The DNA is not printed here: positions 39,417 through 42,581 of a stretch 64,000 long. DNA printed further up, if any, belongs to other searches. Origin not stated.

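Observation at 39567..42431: Stand-alone soluble VirD4/TraG-like ATPase with a 500-aa unknown N-terminal domain, next to the pilus/comF DNA-uptake genes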

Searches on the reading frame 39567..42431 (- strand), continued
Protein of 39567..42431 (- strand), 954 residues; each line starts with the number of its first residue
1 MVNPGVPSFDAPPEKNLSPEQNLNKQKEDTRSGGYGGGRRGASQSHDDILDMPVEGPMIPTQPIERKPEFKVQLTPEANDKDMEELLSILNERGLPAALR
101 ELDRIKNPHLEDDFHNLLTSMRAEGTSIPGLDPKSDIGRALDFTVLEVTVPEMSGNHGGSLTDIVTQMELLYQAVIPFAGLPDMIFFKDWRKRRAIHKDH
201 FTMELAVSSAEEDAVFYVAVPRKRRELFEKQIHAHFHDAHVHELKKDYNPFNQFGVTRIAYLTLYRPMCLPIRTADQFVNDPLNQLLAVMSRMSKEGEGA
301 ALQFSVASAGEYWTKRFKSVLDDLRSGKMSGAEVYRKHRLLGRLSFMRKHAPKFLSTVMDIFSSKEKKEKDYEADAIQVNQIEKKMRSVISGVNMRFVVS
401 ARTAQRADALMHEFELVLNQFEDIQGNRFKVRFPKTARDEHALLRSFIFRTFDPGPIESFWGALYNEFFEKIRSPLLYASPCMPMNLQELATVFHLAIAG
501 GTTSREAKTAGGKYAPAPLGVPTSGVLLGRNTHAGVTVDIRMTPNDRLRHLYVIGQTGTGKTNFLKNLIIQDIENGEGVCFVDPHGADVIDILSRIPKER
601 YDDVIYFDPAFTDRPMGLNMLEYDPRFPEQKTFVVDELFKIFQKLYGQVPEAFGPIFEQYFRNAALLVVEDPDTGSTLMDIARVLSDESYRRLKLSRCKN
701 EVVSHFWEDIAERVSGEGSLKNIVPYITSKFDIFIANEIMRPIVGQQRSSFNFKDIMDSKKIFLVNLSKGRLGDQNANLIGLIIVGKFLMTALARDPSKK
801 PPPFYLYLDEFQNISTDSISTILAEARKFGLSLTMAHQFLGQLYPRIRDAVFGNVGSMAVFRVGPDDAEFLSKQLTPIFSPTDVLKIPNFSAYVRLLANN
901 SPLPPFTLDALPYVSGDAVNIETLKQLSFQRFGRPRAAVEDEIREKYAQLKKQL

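Call 77: search_dna_similar(query=window:39567-42431:-, collection=phages, mode=protein, max_evalue=0.001, max_rows=10)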
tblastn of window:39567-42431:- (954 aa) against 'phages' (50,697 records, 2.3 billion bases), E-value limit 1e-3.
Records with a match: 49; places in all: 49; records where one place covers at least 80% of the query: 0.
Best place of each record, by identity: <60% 49.
By first word of the organism name: Bacillus 44; Geobacillus 3; Brevibacillus 1; Microcystis 1.
By host as written in the record: Bacillus subtilis 12; Bacillus subtilis BEST7003 7; Bacillus cereus 4; - 3; Bacillus megaterium str. ATCC 43725 2; Bacillus sp. S4 2; Bacillus subtilis Delta6 2; Bacillus cereus BGSC 6E1 2; and 12 more.
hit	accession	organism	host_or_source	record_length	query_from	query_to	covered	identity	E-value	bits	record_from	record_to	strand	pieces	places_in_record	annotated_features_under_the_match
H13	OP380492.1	Bacillus phage Nachito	Bacillus sp. ET1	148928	441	945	53%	23.0%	5e-16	90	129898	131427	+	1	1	hypothetical protein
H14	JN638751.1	Bacillus phage G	Bacillus megaterium str. ATCC 43725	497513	485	913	45%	23.9%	2e-27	127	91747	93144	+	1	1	156: gp156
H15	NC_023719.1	Bacillus phage G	Bacillus megaterium str. ATCC 43725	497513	485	913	45%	23.9%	2e-27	127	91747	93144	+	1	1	156: gp156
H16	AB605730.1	Bacillus phage SP-10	-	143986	519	945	45%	22.9%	1e-12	79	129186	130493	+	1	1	hypothetical protein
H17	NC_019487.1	Bacillus phage SP-10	-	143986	519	945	45%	22.9%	1e-12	79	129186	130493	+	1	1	hypothetical protein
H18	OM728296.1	Bacillus phage vB_BsuM-Goe26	Bacillus subtilis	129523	519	945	45%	22.6%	3e-12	77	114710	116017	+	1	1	hypothetical protein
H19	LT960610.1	Bacillus phage SBSphiC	Bacillus subtilis BEST7003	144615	519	945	45%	22.6%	4e-12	77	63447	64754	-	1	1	record has no annotation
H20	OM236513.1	Bacillus phage SP82G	Bacillus subtilis BEST7003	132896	553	948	42%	23.8%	3e-9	67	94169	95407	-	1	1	hypothetical protein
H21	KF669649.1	Bacillus phage CampHawk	Bacillus subtilis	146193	553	948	42%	23.8%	4e-9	67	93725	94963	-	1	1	hypothetical protein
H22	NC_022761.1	Bacillus phage CampHawk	Bacillus subtilis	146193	553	948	42%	23.8%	4e-9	67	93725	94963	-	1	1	hypothetical protein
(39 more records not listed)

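Call 78: get_annotated_region(hit=H1, flank=12000)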
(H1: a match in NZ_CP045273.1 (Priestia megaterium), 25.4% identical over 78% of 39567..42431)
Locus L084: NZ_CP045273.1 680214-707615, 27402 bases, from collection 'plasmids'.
description: Priestia megaterium strain FDU301 plasmid pFDU301A, complete sequence
organism: Priestia megaterium (NCBI taxid 1404)
taxonomy: Bacteria; Bacillota; Bacilli; Bacillales; Bacillaceae; Priestia; Priestia megaterium
host: -; source: pure culture,Paper surface; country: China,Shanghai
typing (MOB-suite, as given by PLSDB): non-mobilizable
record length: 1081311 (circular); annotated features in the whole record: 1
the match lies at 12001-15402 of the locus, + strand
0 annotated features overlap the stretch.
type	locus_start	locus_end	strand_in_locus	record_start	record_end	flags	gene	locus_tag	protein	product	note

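Call 79: get_annotated_region(hit=H4, flank=12000)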
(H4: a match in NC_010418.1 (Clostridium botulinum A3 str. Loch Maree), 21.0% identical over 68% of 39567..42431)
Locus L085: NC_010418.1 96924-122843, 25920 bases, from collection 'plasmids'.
description: Clostridium botulinum A3 str. Loch Maree plasmid pCLK, complete sequence
organism: Clostridium botulinum A3 str. Loch Maree (NCBI taxid 498214)
taxonomy: Bacteria; Bacillota; Clostridia; Eubacteriales; Clostridiaceae; Clostridium; Clostridium botulinum; Clostridium botulinum A3 str. Loch Maree
host: -; source: -; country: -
typing (MOB-suite, as given by PLSDB): non-mobilizable; replicon rep_cluster_1536; mating-pair formation MPF_T
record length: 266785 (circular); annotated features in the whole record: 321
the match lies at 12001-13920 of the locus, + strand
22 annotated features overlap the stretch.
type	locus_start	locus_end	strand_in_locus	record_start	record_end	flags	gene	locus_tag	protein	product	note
CDS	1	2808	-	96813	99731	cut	-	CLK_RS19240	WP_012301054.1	N-6 DNA methylase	GO:0006306 - DNA methylation [Evidence IEA]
CDS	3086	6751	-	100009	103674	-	-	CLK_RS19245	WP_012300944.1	DUF6273 domain-containing protein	-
CDS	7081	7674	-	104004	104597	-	-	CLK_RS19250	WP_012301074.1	hypothetical protein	-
CDS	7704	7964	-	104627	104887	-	-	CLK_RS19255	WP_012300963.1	hypothetical protein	-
CDS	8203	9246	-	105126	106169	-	-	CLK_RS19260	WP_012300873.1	hypothetical protein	-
CDS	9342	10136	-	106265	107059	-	-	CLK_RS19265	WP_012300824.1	hypothetical protein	-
CDS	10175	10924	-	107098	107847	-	-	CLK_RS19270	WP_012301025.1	hypothetical protein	-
CDS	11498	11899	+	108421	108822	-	-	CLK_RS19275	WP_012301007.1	TrbC/VirB2 family protein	-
CDS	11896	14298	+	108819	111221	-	-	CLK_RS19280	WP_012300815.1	ATP-binding protein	-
CDS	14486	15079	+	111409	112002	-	-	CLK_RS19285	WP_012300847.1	hypothetical protein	-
CDS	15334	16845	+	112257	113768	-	-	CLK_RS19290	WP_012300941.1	AAA family ATPase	-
CDS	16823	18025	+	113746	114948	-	-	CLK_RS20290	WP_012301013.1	hypothetical protein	-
CDS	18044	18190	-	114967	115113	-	-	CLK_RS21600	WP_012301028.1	hypothetical protein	-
CDS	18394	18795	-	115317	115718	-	-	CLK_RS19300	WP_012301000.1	hypothetical protein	-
CDS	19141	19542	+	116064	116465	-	tnpA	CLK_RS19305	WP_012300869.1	IS200/IS605 family transposase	-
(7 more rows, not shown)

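Call 80: get_annotated_region(hit=H2, flank=10000)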
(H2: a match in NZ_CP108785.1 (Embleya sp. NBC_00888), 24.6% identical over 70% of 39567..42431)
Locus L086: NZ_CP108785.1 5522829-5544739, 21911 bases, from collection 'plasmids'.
description: Embleya sp. NBC_00888 plasmid unnamed1, complete sequence
organism: Embleya sp. NBC_00888 (NCBI taxid 2975960)
taxonomy: Bacteria; Actinomycetota; Actinomycetes; Kitasatosporales; Streptomycetaceae; Embleya; Embleya sp. NBC 00888
host: -; source: -; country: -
typing (MOB-suite, as given by PLSDB): mobilizable; relaxase MOBP
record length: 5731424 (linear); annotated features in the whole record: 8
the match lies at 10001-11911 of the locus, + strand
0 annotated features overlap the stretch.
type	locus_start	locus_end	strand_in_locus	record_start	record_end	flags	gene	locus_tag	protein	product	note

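Call 81: get_annotated_region(hit=H3, flank=10000)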
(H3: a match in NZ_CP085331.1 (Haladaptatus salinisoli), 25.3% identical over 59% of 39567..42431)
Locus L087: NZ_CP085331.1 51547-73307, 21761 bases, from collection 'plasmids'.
description: Haladaptatus salinisoli strain PSR8 plasmid unnamed4, complete sequence
organism: Haladaptatus salinisoli (NCBI taxid 2884876)
taxonomy: Archaea; Euryarchaeota; Halobacteria; Halobacteriales; Haladaptataceae; Haladaptatus; Haladaptatus salinisoli
host: -; source: cell culture,saline soil; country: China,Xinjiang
typing (MOB-suite, as given by PLSDB): non-mobilizable
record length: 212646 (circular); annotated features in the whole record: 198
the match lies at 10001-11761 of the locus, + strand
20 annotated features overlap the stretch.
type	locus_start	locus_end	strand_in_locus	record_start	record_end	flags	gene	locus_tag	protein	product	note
CDS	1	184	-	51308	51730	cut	-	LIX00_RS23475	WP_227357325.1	DUF1772 domain-containing protein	-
CDS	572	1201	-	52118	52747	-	-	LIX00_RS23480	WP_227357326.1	hypothetical protein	-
CDS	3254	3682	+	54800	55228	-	-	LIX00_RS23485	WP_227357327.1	hypothetical protein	-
CDS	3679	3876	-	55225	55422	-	-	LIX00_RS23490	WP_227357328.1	hypothetical protein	-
CDS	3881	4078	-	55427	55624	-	-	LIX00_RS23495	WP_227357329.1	hypothetical protein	-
CDS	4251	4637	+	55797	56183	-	-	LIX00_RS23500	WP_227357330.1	hypothetical protein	-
CDS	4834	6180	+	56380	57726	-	-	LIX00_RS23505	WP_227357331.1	hypothetical protein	-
CDS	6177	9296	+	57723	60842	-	-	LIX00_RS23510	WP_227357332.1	hypothetical protein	-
CDS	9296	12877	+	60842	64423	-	-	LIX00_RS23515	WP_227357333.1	type IV secretion system DNA-binding domain-containing protein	-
CDS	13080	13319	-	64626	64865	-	-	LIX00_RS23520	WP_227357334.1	hypothetical protein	-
CDS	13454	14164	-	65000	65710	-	-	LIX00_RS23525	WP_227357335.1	phosphoglycerol geranylgeranyltransferase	-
CDS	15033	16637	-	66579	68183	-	-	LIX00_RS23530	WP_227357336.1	alkaline phosphatase D family protein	-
CDS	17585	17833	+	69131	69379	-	-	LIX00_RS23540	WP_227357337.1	AbrB/MazE/SpoVT family DNA-binding domain-containing protein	-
CDS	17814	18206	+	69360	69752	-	-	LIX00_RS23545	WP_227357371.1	PIN domain-containing protein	-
CDS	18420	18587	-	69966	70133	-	-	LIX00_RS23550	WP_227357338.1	DUF1931 domain-containing protein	-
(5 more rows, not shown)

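Call 82: get_annotated_region(hit=H10, flank=8000)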
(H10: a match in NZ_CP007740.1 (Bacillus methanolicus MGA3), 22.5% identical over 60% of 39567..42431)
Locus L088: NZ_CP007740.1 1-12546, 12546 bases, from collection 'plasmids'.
description: Bacillus methanolicus MGA3 plasmid pBM69, complete sequence
organism: Bacillus methanolicus MGA3 (NCBI taxid 796606)
taxonomy: Bacteria; Bacillota; Bacilli; Bacillales; Bacillaceae; Bacillus; Bacillus methanolicus; Bacillus methanolicus MGA3
host: -; source: soil sample, enrichment culture methanol as carbon source; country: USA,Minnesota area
typing (MOB-suite, as given by PLSDB): non-mobilizable
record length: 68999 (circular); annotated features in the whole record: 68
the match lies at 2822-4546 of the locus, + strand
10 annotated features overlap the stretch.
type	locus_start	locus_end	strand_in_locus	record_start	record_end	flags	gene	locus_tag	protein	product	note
CDS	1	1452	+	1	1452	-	-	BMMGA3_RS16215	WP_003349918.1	primase C-terminal domain-containing protein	-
CDS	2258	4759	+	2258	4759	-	-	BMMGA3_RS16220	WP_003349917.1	DUF87 domain-containing protein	-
CDS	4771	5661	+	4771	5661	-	-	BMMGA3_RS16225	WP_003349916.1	replication-relaxation family protein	-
CDS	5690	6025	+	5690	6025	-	-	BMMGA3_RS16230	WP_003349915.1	hypothetical protein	-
CDS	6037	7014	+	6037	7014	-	-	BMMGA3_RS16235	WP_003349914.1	conjugal transfer protein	-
CDS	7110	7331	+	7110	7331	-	-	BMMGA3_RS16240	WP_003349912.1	hypothetical protein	-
CDS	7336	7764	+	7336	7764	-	-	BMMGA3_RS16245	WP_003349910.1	conjugal transfer protein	-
CDS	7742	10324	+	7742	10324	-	-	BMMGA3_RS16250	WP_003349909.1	ATP-binding protein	-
CDS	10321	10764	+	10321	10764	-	-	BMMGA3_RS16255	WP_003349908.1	hypothetical protein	-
CDS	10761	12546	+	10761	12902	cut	-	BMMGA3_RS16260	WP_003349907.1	transposase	-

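Call 87: search_protein_families(library=pfam, proteins=[L088:2258-4759:+, L088:4771-5661:+, L088:7742-10324:+, L085:11896-14298:+, L085:15334-16845:+, L085:11498-11899:+, L087:9296-12877:+, L088:6037-7014:+, L088:7336-7764:+], max_evalue=0.001)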
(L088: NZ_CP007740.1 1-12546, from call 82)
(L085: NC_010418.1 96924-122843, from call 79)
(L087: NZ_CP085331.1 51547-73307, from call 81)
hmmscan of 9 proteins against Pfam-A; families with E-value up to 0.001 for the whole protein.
L088:2258-4759:+ (833 aa): 1 family
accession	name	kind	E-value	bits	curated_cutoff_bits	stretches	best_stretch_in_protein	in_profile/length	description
PF01935.23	DUF87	-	1.2e-08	35.8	23.2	1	332-580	8-217/220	Helicase HerA, central domain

L088:4771-5661:+ (296 aa): 1 family
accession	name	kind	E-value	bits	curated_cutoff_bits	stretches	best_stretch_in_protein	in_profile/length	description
PF13814.12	Replic_Relax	-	1.9e-09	38.3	25.3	1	33-215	21-183/191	Replication-relaxation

L088:7742-10324:+ (860 aa): 1 family
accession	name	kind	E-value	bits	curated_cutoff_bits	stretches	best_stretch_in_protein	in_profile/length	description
PF12846.13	AAA_10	-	2.4e-119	399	27.5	1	458-817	2-362/362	AAA-like domain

L085:11896-14298:+ (800 aa): 0 families

L085:15334-16845:+ (503 aa): 2 families
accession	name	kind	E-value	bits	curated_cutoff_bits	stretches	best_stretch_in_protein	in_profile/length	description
PF13304.12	AAA_21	-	2.7e-17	64.2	27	1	39-384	3-302/304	AAA domain, putative AbiEii toxin, Type IV TA system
PF13175.12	AAA_15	-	4e-09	37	32.1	1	37-383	25-372/374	AAA ATPase domain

L085:11498-11899:+ (133 aa): 1 family
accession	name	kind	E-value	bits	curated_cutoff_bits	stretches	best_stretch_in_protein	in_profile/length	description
PF04956.18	TrbC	-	1.8e-06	28.5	27.9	1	31-106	3-75/98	TrbC/VIRB2 pilin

L087:9296-12877:+ (1193 aa): 4 families
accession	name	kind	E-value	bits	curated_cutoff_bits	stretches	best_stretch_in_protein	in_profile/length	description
PF10412.15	TrwB_AAD_bind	-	1.3e-09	37.8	20.5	1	406-757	12-331/387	Type IV secretion-system coupling protein DNA-binding domain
PF05872.18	HerA_C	-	0.00017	20.8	22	0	397-448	9-60/502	Helicase HerA-like C-terminal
PF12696.13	TraG-D_C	-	0.00027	21.3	22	1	669-755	3-85/126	TraM recognition site of TraD and TraG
PF01935.23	DUF87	-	0.00031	21.4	23.2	0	396-447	9-62/220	Helicase HerA, central domain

L088:6037-7014:+ (325 aa): 1 family
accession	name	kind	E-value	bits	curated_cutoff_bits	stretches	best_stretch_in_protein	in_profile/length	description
PF12642.13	TpcC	-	2.5e-35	122.8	27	1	70-320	1-231/231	Conjugative transposon protein TcpC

L088:7336-7764:+ (142 aa): 1 family
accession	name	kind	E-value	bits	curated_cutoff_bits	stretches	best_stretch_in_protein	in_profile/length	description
PF12648.12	TcpE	-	2.2e-20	73.4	29.9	1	8-107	1-98/100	TcpE family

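Call 94: get_annotated_region(hit=H5, flank=9000)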
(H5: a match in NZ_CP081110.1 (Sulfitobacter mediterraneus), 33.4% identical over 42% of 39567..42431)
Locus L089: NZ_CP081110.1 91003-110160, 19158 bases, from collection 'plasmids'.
description: Sulfitobacter mediterraneus strain M342 plasmid unnamed1, complete sequence
organism: Sulfitobacter mediterraneus (NCBI taxid 83219)
taxonomy: Bacteria; Pseudomonadota; Alphaproteobacteria; Rhodobacterales; Roseobacteraceae; Sulfitobacter; Sulfitobacter mediterraneus
host: -; source: -; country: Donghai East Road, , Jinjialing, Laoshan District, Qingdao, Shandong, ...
typing (MOB-suite, as given by PLSDB): non-mobilizable
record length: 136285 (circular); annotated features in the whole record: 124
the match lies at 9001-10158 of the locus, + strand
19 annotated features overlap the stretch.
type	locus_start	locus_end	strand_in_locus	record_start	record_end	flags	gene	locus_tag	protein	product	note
CDS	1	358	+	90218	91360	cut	-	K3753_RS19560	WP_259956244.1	tyrosine-type recombinase/integrase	GO:0015074 - DNA integration [Evidence IEA]; GO:0006310 - DNA recombination [Evidence IEA]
CDS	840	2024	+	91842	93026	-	repA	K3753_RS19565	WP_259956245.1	plasmid partitioning protein RepA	-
CDS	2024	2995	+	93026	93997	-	repB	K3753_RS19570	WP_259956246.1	plasmid partitioning protein RepB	-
CDS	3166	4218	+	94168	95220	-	-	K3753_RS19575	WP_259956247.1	helix-turn-helix domain-containing protein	-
CDS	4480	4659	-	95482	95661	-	-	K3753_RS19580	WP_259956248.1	hypothetical protein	-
CDS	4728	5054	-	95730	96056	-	-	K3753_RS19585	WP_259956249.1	hypothetical protein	-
CDS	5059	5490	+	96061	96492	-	-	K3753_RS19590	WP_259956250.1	hypothetical protein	-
CDS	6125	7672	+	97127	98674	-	-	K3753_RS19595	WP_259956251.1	recombinase family protein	GO:0006310 - DNA recombination [Evidence IEA]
CDS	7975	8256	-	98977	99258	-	-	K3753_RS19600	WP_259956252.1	hypothetical protein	-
CDS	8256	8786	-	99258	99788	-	-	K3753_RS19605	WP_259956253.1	DUF3768 domain-containing protein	-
CDS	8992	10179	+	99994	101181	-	-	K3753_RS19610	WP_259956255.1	type IV secretion system DNA-binding domain-containing protein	-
CDS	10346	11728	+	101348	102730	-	-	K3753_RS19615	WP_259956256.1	transposase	GO:0006313 - DNA transposition [Evidence IEA]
CDS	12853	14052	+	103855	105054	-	-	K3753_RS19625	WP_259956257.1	IS91 family transposase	-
CDS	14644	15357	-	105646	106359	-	-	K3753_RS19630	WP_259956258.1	alpha/beta hydrolase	-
CDS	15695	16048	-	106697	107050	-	-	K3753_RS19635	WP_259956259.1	hypothetical protein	-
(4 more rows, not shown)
